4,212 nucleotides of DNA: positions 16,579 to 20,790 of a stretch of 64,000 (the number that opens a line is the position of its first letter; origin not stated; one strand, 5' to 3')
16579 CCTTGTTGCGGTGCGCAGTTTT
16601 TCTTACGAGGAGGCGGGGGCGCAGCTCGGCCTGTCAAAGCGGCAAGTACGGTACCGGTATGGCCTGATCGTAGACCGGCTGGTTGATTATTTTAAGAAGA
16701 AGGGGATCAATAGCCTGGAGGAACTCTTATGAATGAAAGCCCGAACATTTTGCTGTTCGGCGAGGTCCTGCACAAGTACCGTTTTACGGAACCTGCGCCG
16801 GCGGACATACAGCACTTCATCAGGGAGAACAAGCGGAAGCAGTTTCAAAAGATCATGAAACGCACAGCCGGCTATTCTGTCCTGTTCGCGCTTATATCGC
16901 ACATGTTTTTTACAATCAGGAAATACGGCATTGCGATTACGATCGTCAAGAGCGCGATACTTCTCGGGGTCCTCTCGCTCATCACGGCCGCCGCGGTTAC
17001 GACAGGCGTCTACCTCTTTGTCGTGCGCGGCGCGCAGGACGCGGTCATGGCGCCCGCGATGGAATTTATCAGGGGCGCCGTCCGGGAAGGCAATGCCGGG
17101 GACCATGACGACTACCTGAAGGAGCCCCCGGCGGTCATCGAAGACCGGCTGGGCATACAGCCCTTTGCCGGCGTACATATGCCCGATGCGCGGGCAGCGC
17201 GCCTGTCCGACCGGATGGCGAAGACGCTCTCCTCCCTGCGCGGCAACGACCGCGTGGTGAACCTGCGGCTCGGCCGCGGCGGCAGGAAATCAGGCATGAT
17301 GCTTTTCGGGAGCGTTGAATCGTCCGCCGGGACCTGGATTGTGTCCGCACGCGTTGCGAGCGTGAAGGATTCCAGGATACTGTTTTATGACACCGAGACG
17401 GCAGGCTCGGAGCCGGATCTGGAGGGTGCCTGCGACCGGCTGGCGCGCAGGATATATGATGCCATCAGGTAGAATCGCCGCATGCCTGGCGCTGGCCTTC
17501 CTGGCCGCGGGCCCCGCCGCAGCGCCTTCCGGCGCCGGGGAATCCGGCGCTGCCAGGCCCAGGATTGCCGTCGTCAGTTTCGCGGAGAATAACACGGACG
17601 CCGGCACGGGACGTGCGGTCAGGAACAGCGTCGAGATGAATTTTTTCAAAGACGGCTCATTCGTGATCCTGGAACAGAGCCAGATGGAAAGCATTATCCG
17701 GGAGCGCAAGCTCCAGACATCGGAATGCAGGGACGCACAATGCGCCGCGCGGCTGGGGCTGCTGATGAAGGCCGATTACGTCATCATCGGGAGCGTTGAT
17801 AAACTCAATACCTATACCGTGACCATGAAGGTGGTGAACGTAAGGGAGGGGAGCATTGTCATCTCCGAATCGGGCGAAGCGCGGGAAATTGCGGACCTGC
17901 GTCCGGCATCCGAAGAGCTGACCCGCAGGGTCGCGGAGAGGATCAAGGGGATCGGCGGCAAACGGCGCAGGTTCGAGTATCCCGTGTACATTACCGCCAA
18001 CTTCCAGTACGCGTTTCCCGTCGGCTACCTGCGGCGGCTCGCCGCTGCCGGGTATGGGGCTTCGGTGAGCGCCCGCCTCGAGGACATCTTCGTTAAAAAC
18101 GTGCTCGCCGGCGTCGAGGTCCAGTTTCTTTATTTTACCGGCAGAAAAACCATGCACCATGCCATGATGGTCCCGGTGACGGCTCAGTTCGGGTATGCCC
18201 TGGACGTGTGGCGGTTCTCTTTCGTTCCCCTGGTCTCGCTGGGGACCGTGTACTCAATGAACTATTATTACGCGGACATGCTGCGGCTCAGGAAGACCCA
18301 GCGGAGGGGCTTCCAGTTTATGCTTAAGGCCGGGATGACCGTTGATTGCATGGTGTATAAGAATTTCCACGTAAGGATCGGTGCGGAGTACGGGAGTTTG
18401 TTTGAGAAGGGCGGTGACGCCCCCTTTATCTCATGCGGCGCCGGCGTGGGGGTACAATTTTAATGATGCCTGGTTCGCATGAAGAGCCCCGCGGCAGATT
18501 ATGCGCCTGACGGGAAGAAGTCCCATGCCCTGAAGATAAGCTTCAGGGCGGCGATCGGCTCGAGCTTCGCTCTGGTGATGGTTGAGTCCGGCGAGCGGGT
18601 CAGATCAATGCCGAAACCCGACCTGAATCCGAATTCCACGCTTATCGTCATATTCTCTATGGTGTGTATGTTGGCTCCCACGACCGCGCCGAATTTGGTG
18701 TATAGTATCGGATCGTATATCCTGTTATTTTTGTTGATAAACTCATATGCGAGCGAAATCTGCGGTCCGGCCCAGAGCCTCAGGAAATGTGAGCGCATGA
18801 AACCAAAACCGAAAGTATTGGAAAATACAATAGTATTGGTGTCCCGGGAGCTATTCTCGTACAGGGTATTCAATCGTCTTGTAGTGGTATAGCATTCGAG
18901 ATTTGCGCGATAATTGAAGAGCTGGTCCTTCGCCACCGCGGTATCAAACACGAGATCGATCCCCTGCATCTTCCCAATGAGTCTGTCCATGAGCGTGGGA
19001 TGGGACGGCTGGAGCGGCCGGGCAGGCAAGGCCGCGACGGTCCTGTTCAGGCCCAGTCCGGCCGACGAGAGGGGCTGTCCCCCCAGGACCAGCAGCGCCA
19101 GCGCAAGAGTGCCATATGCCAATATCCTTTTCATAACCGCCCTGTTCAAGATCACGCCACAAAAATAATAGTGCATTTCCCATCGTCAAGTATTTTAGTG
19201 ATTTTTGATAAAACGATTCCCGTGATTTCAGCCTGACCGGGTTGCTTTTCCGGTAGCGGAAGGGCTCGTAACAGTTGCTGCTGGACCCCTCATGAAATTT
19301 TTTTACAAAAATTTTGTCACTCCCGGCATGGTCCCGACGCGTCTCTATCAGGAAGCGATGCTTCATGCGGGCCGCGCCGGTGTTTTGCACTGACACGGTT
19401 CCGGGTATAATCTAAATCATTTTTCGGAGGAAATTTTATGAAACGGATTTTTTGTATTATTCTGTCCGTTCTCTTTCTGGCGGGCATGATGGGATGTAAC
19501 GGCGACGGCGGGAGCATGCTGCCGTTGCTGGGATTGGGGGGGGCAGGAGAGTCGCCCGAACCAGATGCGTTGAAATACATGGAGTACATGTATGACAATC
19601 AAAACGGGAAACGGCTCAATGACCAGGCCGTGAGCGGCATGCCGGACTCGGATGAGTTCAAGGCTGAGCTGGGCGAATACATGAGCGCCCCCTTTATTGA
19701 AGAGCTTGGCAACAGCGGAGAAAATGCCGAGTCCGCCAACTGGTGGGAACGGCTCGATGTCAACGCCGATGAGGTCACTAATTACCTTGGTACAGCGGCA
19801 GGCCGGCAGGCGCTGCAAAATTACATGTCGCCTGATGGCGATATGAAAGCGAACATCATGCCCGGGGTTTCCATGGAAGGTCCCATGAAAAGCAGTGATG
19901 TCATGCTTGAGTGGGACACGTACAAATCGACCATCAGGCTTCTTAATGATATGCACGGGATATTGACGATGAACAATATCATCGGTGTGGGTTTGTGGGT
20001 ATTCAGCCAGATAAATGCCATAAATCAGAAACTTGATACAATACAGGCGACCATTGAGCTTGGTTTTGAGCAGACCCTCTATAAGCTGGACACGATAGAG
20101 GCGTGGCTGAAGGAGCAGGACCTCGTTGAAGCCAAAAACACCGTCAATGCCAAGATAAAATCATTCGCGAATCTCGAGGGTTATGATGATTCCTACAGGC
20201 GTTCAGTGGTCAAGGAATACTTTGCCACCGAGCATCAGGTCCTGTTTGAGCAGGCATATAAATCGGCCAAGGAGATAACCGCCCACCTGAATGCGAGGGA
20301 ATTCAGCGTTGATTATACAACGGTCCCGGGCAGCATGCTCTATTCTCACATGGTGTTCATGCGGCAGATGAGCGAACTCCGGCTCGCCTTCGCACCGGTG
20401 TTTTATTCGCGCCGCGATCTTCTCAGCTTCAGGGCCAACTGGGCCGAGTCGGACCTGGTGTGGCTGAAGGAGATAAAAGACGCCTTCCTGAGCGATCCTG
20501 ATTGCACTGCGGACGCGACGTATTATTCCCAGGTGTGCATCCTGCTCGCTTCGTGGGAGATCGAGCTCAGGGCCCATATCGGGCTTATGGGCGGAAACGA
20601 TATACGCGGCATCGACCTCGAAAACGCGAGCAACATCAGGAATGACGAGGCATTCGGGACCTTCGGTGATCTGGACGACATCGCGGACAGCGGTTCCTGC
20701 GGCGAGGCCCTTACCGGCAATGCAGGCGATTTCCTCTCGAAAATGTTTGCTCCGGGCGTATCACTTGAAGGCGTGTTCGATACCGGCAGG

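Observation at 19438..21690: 750-aa surface lipoprotein combining an unassigned helical N-terminal domain with a LamG/concanavalin-A-like C-terminal domain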

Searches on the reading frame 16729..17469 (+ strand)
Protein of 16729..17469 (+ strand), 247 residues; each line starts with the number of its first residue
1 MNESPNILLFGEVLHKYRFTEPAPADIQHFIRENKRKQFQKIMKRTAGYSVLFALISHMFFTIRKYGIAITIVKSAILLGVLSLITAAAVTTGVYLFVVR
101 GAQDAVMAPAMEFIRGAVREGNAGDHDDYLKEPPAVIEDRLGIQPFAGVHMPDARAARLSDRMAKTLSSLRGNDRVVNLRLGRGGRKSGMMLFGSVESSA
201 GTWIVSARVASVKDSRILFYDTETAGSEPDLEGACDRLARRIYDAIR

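Call 14: search_protein_families(library=pfam, proteins=[window:16729-17469:+], max_evalue=0.01)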
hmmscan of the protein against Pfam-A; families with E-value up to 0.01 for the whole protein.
window:16729-17469:+ (247 aa): 0 families

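Call 70: search_protein_families(library=ncbifam, proteins=[window:16729-17469:+], max_evalue=0.01)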
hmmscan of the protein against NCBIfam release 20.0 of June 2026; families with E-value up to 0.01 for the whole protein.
window:16729-17469:+ (247 aa): 0 families

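Call 79: search_protein_families(library=pfam, proteins=[window:16729-17469:+], max_evalue=10)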
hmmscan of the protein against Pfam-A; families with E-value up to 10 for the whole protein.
window:16729-17469:+ (247 aa): 1 family
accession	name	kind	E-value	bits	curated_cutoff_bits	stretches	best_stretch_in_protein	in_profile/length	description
PF04756.19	OST3_OST6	-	0.088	12.7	27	1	16-102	117-207/294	OST3 / OST6 family, transporter family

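Call 90: search_protein_families(library=padloc, proteins=[window:16729-17469:+], max_evalue=0.01)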
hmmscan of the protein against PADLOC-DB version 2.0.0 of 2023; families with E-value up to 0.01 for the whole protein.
window:16729-17469:+ (247 aa): 0 families

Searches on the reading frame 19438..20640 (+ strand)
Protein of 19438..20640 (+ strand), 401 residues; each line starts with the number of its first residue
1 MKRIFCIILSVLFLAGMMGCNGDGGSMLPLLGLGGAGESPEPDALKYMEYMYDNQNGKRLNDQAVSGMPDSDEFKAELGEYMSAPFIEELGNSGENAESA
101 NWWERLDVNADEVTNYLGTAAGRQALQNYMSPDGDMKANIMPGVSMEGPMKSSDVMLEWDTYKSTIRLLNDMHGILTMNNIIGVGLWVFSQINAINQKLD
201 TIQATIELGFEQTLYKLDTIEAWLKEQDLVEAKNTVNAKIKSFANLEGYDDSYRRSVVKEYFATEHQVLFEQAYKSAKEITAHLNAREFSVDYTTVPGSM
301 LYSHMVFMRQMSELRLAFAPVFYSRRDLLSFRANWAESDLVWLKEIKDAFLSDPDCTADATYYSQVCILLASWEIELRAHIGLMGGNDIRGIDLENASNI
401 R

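Call 46: predict_structure(alignment_id=A3)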
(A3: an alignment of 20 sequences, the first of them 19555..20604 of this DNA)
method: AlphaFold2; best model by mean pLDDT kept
length: 350 residues; sequences in the alignment: 20
mean_pLDDT: 78.5   pTM: 0.74
mean pLDDT of the five models: 78.5, 76.7, 74.9, 72.7, 71.3
residues with pLDDT >= 90: 124; 70-90: 134; 50-70: 46; < 50: 46
segments of 3 or more residues with pLDDT < 50: 96-135, 348-350
pLDDT, mean of each block of 10 residues (from residue 1): 80 91 91 89 82 71 87 87 83 54 28 31 40 47 56 68 67 69 83 88 83 91 95 97 83 83 93 92 90 96 97 93 92 96 74
secondary structure, 60 per line:
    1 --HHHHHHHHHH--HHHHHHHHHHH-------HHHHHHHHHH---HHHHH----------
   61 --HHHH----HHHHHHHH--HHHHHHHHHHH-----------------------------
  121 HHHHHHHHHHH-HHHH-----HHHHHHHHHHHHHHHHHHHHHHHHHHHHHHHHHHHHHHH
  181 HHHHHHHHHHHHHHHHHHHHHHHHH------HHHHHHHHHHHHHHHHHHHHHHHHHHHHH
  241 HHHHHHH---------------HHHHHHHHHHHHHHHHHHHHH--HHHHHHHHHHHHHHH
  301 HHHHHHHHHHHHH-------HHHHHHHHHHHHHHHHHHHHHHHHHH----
elements in order: H3-12 H15-25 H33-42 H46-50 H63-66 H71-78 H81-91 H121-131 H133-136 H142-205 H212-247 H263-283 H286-313 H321-346

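Call 48: fold_search(model_id=the predicted structure, library=pdb)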
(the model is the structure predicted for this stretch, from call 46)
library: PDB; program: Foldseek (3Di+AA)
matches with E <= 10: 93; with E <= 0.001: 0
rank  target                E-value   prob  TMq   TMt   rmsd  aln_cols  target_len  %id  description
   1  5fb7_C                2.6e-01  0.92  0.27  0.48   6.4       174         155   13  Ligand binding domain 2 of Penicillium marneffei MP1 protein complexed with multiple arachidonic acids (released 2016-12-14)
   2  9d01                  2.9e-01  0.38  0.14  0.13  20.7       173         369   13  Crystal Structure of a-iTHR-201 (released 2025-12-10)
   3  5csd_D                6.0e-01  0.77  0.25  0.45   6.4       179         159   12  Ligand binding domain 2 of Penicillium marneffei MP1 protein in complex with arachidonic acids (released 2016-07-27)
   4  5csd_A                6.3e-01  0.77  0.26  0.46   6.4       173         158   13  Ligand binding domain 2 of Penicillium marneffei MP1 protein in complex with arachidonic acids (released 2016-07-27)
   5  5fb7_A                8.3e-01  0.69  0.26  0.48   6.5       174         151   13  Ligand binding domain 2 of Penicillium marneffei MP1 protein complexed with multiple arachidonic acids (released 2016-12-14)
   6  5ecf_J                1.1e+00  0.33  0.18  0.37   7.5       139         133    9  Ligand binding domain 1 of Penicillium marneffei MP1 protein complexed with arachidonic acids (released 2016-10-19)
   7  8e12_A                1.6e+00  0.35  0.19  0.37  12.9       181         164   13  Homotrimeric variant of tcTRP9, BGL14 (released 2023-04-12)
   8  5m4y_A                1.6e+00  0.18  0.17  0.29  19.1       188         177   11  Crystal structure of the Sec3/Sso2 complex at 2.20 angstrom resolution (released 2017-02-08)
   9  6tp4_B                2.0e+00  0.10  0.12  0.13  20.4       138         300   14  Crystal structure of the Orexin-1 receptor in complex with ACT-462206 (released 2020-01-01)
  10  8e12_B                2.1e+00  0.25  0.19  0.34  13.1       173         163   14  Homotrimeric variant of tcTRP9, BGL14 (released 2023-04-12)
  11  8qdv_E                2.2e+00  0.08  0.13  0.18  16.5       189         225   13  Structure of 14-3-3 zeta delta C with the bivalent tau-pS214-pS324 peptide (released 2024-09-11)
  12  7x8v_A                2.3e+00  0.13  0.16  0.28  19.9       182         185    9  Cooperative regulation of PBI1 and MAPKs controls WRKY45 transcription factor in rice immunity (released 2022-04-06)
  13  5nl6_A                2.4e+00  0.18  0.20  0.28  31.5       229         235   12  The crystal structure of the two spectrin repeat domains from Entamoeba histolytica (released 2018-05-16)
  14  8e0m_A                2.4e+00  0.15  0.18  0.32  14.3       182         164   14  Homotrimeric variant of tcTRP9, BGL15 (released 2023-04-12)
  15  5lg4_A                2.4e+00  0.11  0.17  0.27  18.9       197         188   12  Crystal structure of the Sec3/Sso2 complex at 2.9 angstrom resolution (released 2017-02-08)
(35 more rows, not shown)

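Call 49: search_protein_families(library=pfam, alignment_id=A3, max_evalue=10)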
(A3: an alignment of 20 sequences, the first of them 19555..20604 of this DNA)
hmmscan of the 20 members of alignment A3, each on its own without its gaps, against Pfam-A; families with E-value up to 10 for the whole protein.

A. member 1, window:19555-20604:+ (350 aa): 1 family
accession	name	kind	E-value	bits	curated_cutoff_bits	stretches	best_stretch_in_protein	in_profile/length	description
PF12178.13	INCENP_N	-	0.66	10.5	25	1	299-308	24-33/36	Chromosome passenger complex (CPC) protein INCENP N terminal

B. families by the number of members that match (of 20 scanned): 30 families (the first 25 are shown)
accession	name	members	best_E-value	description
PF13385.13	Laminin_G_3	9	1.3e-06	Concanavalin A-like lectin/glucanases superfamily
PF04513.17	Baculo_PEP_C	2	0.025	Baculovirus polyhedron envelope protein, PEP, C terminus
PF08139.17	LPAM_1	2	0.051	Prokaryotic membrane lipoprotein lipid attachment site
PF18119.6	RIG-I_C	1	0.0011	RIG-I receptor C-terminal domain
PF19191.5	HEF_HK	1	0.0028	HEF_HK domain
PF04728.18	LPP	1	0.005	Lipoprotein leucine-zipper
PF08651.15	DASH_Duo1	1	0.021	DASH complex subunit Duo1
PF12594.13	DUF3764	1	0.022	Protein of unknown function (DUF3764)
PF09932.14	DUF2164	1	0.026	Uncharacterized conserved protein (DUF2164)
PF14626.12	RNase_Zc3h12a_2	1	0.027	Zc3h12a-like Ribonuclease NYN domain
PF06608.16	CFAP68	1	0.03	Cilia- and flagella-associated protein 68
PF05008.21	V-SNARE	1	0.031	Vesicle transport v-SNARE protein N-terminus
PF07992.20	Pyr_redox_2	1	0.034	Pyridine nucleotide-disulphide oxidoreductase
PF25672.1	BBH37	1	0.11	BBH37 helical domain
PF09969.14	DUF2203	1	0.13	Uncharacterized conserved protein (DUF2203)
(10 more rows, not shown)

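Call 50: search_solved_structures(query=A3, max_evalue=10)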
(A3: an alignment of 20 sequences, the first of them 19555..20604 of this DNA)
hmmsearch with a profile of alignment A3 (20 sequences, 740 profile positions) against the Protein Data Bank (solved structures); distinct sequences matched with E-value up to 10: 40.
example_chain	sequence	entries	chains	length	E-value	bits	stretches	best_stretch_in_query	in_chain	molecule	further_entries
1hx1_B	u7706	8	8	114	0.0058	18.3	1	165-244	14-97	BAG family molecular chaperone regulator 1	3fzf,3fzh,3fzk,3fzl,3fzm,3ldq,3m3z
9heu_x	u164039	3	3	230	0.0061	18.2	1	179-244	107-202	BAG family molecular chaperone regulator 1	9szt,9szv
5aqf_B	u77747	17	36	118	0.0063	18.2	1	164-244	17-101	BAG FAMILY MOLECULAR CHAPERONE REGULATOR 1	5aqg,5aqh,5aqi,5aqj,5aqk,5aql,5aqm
5ngh_A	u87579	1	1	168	0.011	17.4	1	620-679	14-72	Odorant Binding Protein 3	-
1i6z_A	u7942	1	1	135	0.034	15.8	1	161-244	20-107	BAG-FAMILY MOLECULAR CHAPERONE REGULATOR-1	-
8a3k_UNK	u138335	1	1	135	0.036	15.6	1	142-193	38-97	sc-apCC-4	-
6zrk_D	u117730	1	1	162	0.056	15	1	162-243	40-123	Hemagglutinin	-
6v46_B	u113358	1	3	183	0.077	14.6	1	162-243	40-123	Hemagglutinin HA2 chain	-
5szs_A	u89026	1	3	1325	0.1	14.1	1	143-244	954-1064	Spike glycoprotein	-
6ype_A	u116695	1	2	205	0.18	13.3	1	569-638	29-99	Neuronal pentraxin-1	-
7kip_A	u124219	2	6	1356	0.2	13.2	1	143-244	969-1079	Spike glycoprotein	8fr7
5cws_C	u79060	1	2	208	0.23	13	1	89-204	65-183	Nucleoporin NSP1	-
5zuv_A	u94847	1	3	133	0.26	12.8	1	152-228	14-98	Spike glycoprotein,Spike glycoprotein,inhibitor EK1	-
8qaf_A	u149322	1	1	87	0.27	12.8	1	164-218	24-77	sc-apCC-8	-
3hjz_A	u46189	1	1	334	0.29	12.7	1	155-245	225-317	Transaldolase B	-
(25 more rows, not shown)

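Call 66: find_homologous_proteins(query=A4, max_evalue=0.001)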
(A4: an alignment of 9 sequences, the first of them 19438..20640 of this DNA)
Query A4 (9 sequences) (401 aa, profile of the alignment): 1 proteins with E <= 0.001 among 8000 candidates.
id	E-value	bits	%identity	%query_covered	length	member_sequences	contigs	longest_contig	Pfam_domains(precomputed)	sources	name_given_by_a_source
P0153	3.3e-38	150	54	33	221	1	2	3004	-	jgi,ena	-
